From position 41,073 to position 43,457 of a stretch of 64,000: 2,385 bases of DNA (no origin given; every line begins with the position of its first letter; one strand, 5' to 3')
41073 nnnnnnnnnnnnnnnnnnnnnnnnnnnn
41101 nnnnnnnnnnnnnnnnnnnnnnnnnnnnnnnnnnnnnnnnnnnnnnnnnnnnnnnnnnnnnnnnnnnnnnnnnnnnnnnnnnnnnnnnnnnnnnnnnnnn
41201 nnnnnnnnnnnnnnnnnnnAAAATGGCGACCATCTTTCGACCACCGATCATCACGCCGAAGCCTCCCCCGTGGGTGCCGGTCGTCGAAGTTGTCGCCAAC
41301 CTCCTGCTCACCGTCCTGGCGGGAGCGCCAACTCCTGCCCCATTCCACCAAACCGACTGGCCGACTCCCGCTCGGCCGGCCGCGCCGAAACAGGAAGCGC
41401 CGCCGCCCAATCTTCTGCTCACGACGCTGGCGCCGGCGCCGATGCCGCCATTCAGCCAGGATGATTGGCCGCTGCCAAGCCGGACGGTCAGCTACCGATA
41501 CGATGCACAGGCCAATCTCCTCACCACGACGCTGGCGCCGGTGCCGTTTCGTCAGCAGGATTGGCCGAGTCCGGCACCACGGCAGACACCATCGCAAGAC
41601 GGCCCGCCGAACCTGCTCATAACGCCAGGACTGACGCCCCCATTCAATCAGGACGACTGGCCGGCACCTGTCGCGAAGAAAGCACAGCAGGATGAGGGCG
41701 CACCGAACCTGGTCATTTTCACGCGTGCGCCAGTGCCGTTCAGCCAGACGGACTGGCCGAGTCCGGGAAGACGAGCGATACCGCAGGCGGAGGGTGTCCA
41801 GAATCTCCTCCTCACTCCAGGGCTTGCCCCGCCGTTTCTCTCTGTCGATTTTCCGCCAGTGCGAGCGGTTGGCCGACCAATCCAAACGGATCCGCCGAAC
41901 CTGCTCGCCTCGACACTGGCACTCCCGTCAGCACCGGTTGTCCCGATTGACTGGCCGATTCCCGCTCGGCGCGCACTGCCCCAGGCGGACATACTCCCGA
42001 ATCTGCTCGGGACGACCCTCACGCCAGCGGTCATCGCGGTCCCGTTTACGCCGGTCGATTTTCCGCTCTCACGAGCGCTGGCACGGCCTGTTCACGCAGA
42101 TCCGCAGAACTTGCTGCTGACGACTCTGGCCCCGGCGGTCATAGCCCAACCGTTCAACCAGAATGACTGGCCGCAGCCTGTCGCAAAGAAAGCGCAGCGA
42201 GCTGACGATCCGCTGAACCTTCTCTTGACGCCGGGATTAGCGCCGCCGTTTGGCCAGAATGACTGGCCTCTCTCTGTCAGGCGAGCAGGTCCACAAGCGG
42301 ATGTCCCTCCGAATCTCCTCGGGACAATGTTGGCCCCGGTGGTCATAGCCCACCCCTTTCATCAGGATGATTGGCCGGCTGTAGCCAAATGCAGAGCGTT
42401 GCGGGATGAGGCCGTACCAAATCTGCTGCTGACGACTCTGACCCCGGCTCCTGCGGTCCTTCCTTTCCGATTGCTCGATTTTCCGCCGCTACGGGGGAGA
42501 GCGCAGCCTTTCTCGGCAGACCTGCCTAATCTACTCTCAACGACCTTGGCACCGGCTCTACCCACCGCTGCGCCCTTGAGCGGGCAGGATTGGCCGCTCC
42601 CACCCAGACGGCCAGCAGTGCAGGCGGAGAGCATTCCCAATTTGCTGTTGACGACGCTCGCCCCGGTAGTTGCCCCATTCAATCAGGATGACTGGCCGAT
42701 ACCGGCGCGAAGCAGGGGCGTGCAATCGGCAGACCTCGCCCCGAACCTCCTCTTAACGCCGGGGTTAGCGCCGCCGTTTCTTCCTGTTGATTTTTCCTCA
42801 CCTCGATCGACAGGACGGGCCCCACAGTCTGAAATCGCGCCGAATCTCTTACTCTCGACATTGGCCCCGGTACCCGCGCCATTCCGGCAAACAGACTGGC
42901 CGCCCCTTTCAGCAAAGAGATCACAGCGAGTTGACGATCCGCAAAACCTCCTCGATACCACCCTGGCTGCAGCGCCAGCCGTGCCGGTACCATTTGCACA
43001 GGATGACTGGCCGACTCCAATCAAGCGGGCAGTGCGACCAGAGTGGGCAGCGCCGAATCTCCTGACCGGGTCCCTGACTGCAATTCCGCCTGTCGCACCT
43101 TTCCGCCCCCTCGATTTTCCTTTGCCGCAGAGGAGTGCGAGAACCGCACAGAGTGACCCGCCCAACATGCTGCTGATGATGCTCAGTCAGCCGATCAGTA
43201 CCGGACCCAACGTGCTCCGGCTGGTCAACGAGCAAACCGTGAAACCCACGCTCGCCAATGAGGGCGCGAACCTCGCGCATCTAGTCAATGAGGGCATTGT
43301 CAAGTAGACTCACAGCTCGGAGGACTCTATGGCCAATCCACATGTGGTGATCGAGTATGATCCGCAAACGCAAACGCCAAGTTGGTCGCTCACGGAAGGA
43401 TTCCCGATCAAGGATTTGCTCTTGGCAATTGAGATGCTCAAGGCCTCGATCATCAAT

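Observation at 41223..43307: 694-aa protein built from 18 tandem units of about 35 aa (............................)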

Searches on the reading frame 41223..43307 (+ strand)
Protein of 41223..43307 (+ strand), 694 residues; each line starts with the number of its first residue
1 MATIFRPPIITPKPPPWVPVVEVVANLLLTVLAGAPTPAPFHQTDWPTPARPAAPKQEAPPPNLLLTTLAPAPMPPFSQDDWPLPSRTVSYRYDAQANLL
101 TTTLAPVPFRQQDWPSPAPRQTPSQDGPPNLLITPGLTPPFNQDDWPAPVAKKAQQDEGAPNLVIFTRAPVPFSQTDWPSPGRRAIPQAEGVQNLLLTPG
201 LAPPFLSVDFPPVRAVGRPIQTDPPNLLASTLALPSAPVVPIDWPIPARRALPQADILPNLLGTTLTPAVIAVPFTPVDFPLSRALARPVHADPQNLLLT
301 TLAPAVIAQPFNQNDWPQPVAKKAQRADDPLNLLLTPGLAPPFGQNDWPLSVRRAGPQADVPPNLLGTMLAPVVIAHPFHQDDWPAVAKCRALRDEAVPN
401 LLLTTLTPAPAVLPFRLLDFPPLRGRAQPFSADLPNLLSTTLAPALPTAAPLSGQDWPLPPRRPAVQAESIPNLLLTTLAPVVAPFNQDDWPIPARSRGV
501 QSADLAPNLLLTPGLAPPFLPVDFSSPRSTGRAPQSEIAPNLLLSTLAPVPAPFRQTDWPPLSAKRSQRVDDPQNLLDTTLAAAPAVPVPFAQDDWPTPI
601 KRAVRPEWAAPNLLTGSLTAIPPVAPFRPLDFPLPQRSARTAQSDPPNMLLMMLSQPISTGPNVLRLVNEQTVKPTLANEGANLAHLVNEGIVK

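Call 6: search_protein_families(library=pfam, proteins=[window:41223-43307:+], max_evalue=0.1)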
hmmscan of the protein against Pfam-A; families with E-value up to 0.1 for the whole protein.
window:41223-43307:+ (694 aa): 0 families

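Call 7: search_protein_families(library=phrogs, proteins=[window:41223-43307:+], max_evalue=0.01)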
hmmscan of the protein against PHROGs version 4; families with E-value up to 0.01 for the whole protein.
window:41223-43307:+ (694 aa): 0 families

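Call 8: search_dna_similar(query=window:41223-43307:+, collection=phages, mode=protein, max_evalue=0.001, max_rows=30)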
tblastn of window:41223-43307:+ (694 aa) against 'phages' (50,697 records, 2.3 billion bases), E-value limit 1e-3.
No match.

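Call 10: find_homologous_proteins(query=window:41223-43307:+, max_evalue=0.001)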
Query window:41223-43307:+ (694 aa): 178 proteins with E <= 0.001 among 8000 candidates; the best 120 are listed.
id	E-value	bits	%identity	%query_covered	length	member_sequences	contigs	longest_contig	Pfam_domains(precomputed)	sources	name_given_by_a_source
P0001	9.2e-69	251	32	86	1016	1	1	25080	-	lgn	-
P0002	2.5e-63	233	44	53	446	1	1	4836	-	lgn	-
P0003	5.5e-49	185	34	64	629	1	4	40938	PF23148.2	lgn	-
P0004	9.5e-49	185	32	74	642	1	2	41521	-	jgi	jgi:hypothetical protein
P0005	9.7e-46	175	38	73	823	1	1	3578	-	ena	-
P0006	5.8e-45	172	35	75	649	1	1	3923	-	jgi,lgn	jgi:hypothetical protein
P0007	3.2e-41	160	32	65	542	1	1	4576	-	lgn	-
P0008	3.0e-40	157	35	62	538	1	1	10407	-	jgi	jgi:hypothetical protein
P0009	5.5e-40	156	30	76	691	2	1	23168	-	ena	-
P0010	9.3e-39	152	40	62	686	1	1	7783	-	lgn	-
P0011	1.1e-38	151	41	38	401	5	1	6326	-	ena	-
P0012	1.5e-37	148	36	62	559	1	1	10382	-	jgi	jgi:hypothetical protein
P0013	2.3e-37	147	32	41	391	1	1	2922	-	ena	-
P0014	1.3e-36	144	33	72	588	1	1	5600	-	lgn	-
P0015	8.9e-36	142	34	63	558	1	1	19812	-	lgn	-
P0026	1.3e-30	125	31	90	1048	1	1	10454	-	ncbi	-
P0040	4.9e-26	110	31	61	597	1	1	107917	-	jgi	jgi:hypothetical protein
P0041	1.0e-25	108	28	81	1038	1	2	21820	PF21722.5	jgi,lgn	jgi:hypothetical protein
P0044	6.8e-24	102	40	36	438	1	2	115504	-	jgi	jgi:hypothetical protein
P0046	3.2e-23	100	37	39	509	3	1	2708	PF03793.25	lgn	-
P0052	4.3e-22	96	32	70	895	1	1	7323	PF10983.14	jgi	jgi:hypothetical protein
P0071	2.8e-17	81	31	57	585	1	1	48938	PF23148.2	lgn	-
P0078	4.5e-16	77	33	26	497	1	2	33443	PF03793.25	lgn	-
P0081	9.3e-16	76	32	51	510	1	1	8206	PF05345.19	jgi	jgi:hypothetical protein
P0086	2.7e-15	74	34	57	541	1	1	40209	PF05345.19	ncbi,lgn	-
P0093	2.2e-14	71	34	32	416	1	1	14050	PF05100.18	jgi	jgi:lambda family phage minor tail protein L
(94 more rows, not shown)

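Call 12: search_protein_families(library=pfam, proteins=[P0003, P0041, P0052, P0071, P0093, P0086, P0046, P0078, P0081, P0001], max_evalue=0.01)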
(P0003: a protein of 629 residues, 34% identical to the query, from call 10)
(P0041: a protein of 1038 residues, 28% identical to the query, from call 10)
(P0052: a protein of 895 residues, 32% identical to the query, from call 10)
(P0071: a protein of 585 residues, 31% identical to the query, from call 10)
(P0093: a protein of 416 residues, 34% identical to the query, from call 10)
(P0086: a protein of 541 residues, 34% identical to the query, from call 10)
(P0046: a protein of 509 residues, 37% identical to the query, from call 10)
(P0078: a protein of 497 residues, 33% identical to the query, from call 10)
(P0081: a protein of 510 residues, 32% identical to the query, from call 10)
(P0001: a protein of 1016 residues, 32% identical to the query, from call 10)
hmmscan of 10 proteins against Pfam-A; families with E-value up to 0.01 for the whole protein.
P0003 (629 aa): 1 family
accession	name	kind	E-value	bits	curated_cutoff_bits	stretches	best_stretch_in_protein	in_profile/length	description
PF23148.1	Gp77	-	8.6e-06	26.6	27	1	534-614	1-73/84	Podophage GP4 fiber-tail adaptor protein gp77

P0041 (1038 aa): 1 family
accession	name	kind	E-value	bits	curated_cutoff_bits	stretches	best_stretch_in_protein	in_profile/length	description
PF21722.4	Gly_rich_2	-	1.6e-05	25.5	24.3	1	75-319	3-225/226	Glycine-rich domain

P0052 (895 aa): 1 family
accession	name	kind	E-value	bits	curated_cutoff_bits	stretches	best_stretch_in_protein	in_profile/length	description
PF10983.13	DUF2793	-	1e-15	57.8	27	1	819-890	15-87/87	Protein of unknown function (DUF2793)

P0071 (585 aa): 1 family
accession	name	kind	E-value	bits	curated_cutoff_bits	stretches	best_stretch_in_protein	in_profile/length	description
PF23148.1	Gp77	-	1.3e-07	32.5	27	1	497-575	7-80/84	Podophage GP4 fiber-tail adaptor protein gp77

P0093 (416 aa): 1 family
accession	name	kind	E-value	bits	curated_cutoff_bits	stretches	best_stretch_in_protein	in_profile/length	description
PF05100.17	Phage_tail_L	-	2.5e-72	243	25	1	212-415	4-206/206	Phage minor tail protein L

P0086 (541 aa): 1 family
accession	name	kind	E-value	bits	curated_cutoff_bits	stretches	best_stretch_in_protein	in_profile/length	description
PF05345.18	He_PIG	-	8.6e-07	29.8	24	1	447-511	28-96/96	Putative Ig domain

P0046 (509 aa): 1 family
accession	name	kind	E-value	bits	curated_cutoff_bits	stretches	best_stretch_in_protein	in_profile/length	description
PF03793.24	PASTA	-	7.8e-08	32.6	23.2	1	318-377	4-63/64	PASTA domain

P0078 (497 aa): 1 family
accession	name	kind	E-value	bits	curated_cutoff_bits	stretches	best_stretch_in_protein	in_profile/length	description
PF03793.24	PASTA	-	1.3e-09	38.3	23.2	1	305-365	3-63/64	PASTA domain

P0081 (510 aa): 1 family
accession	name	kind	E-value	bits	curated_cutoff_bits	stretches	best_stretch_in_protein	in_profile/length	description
PF05345.18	He_PIG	-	3.2e-07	31.1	24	1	420-480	32-96/96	Putative Ig domain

P0001 (1016 aa): 0 families

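Call 18: find_encoding_contigs(protein=P0004, flank=10000, max_places=2)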
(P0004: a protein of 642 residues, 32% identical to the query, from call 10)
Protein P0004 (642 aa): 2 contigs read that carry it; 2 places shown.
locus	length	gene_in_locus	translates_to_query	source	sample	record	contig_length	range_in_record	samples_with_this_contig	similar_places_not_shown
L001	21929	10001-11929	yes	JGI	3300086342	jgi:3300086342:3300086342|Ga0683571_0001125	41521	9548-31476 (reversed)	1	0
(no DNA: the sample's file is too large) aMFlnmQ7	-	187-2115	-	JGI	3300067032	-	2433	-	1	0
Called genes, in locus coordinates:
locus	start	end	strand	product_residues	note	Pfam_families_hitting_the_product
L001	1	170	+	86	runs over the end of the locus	-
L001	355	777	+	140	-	-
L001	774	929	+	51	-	-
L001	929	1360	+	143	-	-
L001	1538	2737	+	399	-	PF02195:ParB_N (weak), PF01555:N6_N4_Mtase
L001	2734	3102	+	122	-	-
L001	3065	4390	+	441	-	PF04466:Terminase_3, PF17288:Terminase_3C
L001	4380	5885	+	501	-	PF04860:Phage_portal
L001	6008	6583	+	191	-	PF04233:Phage_Mu_F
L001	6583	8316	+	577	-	-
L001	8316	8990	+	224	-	-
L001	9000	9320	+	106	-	-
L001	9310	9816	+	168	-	-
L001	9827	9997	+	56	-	-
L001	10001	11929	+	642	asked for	-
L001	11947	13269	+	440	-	PF04586:Peptidase_S78 (faint)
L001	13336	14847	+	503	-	-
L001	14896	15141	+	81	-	-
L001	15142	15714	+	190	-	PF05135:Phage_connect_1 (weak), PF24163:HCP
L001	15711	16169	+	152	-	PF04883:HK97-gp10_like (weak), PF05069:Phage_tail_S (weak)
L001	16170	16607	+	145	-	-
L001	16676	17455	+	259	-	-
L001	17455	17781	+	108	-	-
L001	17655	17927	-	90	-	-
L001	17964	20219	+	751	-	-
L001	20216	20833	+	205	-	PF09343:DUF2460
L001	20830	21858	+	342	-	PF09931:Phage_phiJL001_Gp84_N, PF09356:Phage_BR0599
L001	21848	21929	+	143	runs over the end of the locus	-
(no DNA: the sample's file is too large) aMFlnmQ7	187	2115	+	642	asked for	-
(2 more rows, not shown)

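Call 19: find_encoding_contigs(protein=P0093, flank=10000, max_places=2)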
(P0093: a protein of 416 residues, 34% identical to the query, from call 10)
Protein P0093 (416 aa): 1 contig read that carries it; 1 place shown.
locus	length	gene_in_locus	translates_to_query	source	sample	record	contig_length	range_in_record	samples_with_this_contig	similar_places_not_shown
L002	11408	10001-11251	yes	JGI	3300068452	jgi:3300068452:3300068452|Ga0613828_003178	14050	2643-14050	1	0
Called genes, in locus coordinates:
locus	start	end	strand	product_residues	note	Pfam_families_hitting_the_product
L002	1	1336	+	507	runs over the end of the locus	PF05136:Phage_portal_2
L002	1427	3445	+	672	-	PF04586:Peptidase_S78 (weak), PF05065:Phage_capsid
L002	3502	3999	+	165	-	-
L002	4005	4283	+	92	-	PF05354:Phage_attach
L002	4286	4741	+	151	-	PF06141:Phage_tail_U (weak)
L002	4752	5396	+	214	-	PF08813:Phage_tail_3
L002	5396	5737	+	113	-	-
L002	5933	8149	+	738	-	-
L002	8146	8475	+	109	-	PF05939:Phage_min_tail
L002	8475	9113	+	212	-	-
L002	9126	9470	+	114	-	-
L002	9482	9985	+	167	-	-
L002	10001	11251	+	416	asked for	PF05100:Phage_tail_L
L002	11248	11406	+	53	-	?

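Call 20: find_encoding_contigs(protein=P0001, flank=10000, max_places=2)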
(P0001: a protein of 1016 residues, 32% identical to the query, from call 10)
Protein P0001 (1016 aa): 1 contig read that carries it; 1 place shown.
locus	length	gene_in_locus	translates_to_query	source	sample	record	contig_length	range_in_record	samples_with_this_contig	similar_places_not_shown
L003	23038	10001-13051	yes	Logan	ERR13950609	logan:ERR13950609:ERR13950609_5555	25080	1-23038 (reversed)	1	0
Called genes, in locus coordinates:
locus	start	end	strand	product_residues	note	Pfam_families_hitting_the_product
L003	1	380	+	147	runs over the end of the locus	-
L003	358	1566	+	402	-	PF17289:Terminase_6C (weak)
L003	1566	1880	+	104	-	-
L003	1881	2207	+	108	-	-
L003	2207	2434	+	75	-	-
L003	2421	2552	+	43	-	-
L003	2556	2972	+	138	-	-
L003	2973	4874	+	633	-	PF16510:P22_portal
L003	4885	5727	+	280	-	-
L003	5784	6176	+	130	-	-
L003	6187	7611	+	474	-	PF22842:Pel9A-like_beta_helix, PF13229:Beta_helix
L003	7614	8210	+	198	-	-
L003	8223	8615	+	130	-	-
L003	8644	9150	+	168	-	-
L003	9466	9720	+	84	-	-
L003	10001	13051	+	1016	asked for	-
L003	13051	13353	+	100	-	-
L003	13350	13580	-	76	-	-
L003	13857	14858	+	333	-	-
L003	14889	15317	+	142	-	-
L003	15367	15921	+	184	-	-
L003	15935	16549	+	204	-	-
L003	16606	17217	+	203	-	PF24175:SU10_adaptor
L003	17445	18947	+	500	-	-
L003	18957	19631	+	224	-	-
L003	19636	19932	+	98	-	-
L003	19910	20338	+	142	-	-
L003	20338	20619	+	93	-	-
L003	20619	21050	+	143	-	-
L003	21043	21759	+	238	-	-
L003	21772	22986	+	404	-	-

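Call 25: find_encoding_contigs(protein=P0044, flank=10000, max_places=1)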
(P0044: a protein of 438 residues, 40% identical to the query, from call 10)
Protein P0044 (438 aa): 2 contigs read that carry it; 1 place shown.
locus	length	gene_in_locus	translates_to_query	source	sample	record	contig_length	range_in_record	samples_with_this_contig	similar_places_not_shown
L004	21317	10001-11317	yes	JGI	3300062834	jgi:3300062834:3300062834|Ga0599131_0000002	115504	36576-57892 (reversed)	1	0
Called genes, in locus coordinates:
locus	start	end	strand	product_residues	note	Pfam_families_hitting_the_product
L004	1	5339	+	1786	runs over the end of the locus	PF06074:Portal_Mu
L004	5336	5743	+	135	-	-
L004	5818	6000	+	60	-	-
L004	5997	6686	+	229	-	-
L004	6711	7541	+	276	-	-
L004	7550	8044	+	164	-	-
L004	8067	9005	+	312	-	PF13385:Laminin_G_3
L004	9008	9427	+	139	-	-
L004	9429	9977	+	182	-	-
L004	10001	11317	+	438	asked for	-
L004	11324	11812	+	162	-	-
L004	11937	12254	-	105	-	-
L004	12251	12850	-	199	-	-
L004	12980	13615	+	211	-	PF13619:KTSC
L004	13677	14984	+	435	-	-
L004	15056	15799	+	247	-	-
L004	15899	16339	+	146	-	-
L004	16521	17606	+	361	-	-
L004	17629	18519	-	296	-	-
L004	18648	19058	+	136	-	PF09926:DUF2158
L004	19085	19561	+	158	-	-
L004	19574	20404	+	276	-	-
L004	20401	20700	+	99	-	-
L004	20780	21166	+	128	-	-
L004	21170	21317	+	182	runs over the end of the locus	-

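Call 26: find_encoding_contigs(protein=P0040, flank=10000, max_places=1)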
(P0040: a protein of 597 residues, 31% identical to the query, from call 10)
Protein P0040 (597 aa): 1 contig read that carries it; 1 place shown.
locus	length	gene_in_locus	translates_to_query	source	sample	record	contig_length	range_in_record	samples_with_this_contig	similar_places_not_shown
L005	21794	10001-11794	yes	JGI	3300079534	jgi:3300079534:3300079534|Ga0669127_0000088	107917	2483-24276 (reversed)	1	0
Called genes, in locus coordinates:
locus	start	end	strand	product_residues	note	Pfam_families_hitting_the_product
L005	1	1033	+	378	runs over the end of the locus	-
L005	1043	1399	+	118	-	-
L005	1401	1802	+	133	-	-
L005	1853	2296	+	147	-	-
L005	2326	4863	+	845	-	PF12708:Pect-lyase_RHGA_epim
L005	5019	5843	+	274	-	PF16190:E1_FCCH (weak)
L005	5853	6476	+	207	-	PF07463:NUMOD4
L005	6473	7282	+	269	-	-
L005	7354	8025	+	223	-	-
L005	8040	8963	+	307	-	-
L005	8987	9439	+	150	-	-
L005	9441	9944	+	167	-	-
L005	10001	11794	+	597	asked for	-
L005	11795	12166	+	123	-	-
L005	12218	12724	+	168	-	-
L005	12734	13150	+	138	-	-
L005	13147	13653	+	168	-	-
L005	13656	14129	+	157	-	-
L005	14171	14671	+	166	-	-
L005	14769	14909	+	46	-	-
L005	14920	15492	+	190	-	-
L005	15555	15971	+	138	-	-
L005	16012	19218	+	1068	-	-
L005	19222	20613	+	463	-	-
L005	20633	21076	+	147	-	-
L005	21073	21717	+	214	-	-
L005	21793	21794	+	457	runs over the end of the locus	PF01391:Collagen (faint)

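Call 31: search_protein_families(library=pfam, proteins=[L001:9000-9317:+, L005:8987-9436:+, L001:9310-9813:+, L005:9441-9941:+, L004:8067-9002:+, L005:8040-8960:+, L003:7614-8207:+, L002:8475-9110:+, L001:8316-8987:+], max_evalue=0.1)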
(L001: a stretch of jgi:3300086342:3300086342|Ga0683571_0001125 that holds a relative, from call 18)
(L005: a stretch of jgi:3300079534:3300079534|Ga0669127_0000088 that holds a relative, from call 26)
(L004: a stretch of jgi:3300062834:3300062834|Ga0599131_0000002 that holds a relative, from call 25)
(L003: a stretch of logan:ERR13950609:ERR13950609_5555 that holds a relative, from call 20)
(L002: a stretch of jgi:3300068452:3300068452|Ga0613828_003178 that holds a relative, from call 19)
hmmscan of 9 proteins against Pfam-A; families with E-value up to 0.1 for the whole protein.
L001:9000-9317:+ (106 aa): 1 family
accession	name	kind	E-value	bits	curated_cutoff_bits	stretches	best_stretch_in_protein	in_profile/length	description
PF14634.12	zf-RING_5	-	0.056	13.9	27.9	1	46-89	2-40/43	zinc-RING finger domain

L005:8987-9436:+ (150 aa): 3 families
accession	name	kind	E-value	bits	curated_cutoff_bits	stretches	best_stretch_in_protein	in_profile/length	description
PF01363.27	FYVE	-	0.01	16.3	27.8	1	47-85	9-43/67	FYVE zinc finger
PF08792.16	A2L_zn_ribbon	-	0.015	15.5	22.9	1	48-73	5-28/33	A2L zinc ribbon domain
PF24927.1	DUF7747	-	0.063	13.6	25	1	82-128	18-63/167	Domain of unknown function (DUF7747)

L001:9310-9813:+ (168 aa): 0 families

L005:9441-9941:+ (167 aa): 0 families

L004:8067-9002:+ (312 aa): 1 family
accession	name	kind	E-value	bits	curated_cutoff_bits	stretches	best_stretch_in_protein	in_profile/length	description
PF13385.13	Laminin_G_3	-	2.6e-08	34.6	27.6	1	92-233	9-142/151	Concanavalin A-like lectin/glucanases superfamily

L005:8040-8960:+ (307 aa): 0 families

L003:7614-8207:+ (198 aa): 0 families

L002:8475-9110:+ (212 aa): 0 families

L001:8316-8987:+ (224 aa): 0 families

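Call 36: search_protein_representatives(protein=window:41223-43307:+)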
Query: 694 residues. Proteins with E-value up to 0.001 (for the whole library): 710; up to 1e-10: 307; up to 1e-30: 32. The best 150 are listed.
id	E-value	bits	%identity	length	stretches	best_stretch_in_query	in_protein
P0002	8.1e-64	232.7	49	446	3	170-368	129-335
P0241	8.8e-63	229.3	40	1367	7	65-640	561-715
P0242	3.7e-58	214.0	42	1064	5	469-657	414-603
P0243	1.4e-54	202.1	35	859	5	349-604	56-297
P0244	1.1e-52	195.9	37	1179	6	35-461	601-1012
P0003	1.8e-49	185.3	41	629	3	395-650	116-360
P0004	3.0e-49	184.5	39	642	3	461-603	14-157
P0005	3.1e-46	174.6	44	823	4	7-282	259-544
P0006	1.9e-45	172.0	40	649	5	294-506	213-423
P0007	1.0e-41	159.6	41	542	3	38-198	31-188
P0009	1.7e-40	155.6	36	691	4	40-182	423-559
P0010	3.0e-39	151.5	48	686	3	203-411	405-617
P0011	3.5e-39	151.3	48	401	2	243-465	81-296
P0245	1.3e-38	149.3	49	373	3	270-493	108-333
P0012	4.8e-38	147.5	44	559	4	59-269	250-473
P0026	4.1e-31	124.6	37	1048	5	38-190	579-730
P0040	1.6e-26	109.5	46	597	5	41-127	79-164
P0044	2.2e-24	102.4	48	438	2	8-196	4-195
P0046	1.0e-23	100.1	41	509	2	1-157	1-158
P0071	8.9e-18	80.5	38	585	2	429-644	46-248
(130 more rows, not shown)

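Call 42: predict_structure(alignment_id=A1)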
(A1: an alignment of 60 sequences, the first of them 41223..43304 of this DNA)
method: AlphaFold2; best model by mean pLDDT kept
length: 694 residues; sequences in the alignment: 60
mean_pLDDT: 45.8   pTM: 0.21
mean pLDDT of the five models: 45.8, 44.0, 43.7, 41.4, 37.1
residues with pLDDT >= 90: 0; 70-90: 3; 50-70: 177; < 50: 514
segments of 3 or more residues with pLDDT < 50: 1-6, 9-11, 66-73, 84-105, 109-111, 120-122, 124-128, 130-134, 141-146, 148-159, 161-169, 173-175, 183-198, 205-210, 213-218, 220-223, 226-244, 249-273, 278-280, 282-293, 295-307, 321-339, 343-348, 350-377, 386-420, 423-428, 432-434, 439-443, 452-454, 465-483, 493-516, 522-526, 528-532, 535-539, 541-548, 554-559, 561-572, 574-587, 601-610, 612-614, 618-621, 627-632, 634-645, 648-656, 658-661, 663-674, 676-694
pLDDT, mean of each block of 10 residues (from residue 1): 48 57 59 60 65 60 50 47 45 38 44 51 46 47 47 41 43 52 47 41 46 46 43 43 48 42 39 45 42 40 49 60 43 43 48 41 38 45 47 39 39 43 47 47 48 52 45 42 48 45 37 42 44 47 42 46 39 40 50 54 45 45 50 44 43 42 43 43 40 40
secondary structure, 60 per line:
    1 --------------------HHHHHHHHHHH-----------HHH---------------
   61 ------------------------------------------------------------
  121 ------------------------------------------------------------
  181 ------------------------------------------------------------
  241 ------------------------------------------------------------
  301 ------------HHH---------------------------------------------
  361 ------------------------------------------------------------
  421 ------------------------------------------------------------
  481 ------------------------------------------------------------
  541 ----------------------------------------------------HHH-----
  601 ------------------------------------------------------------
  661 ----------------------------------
elements in order (helices of 4 or more, strands of 3 or more residues): H21-31
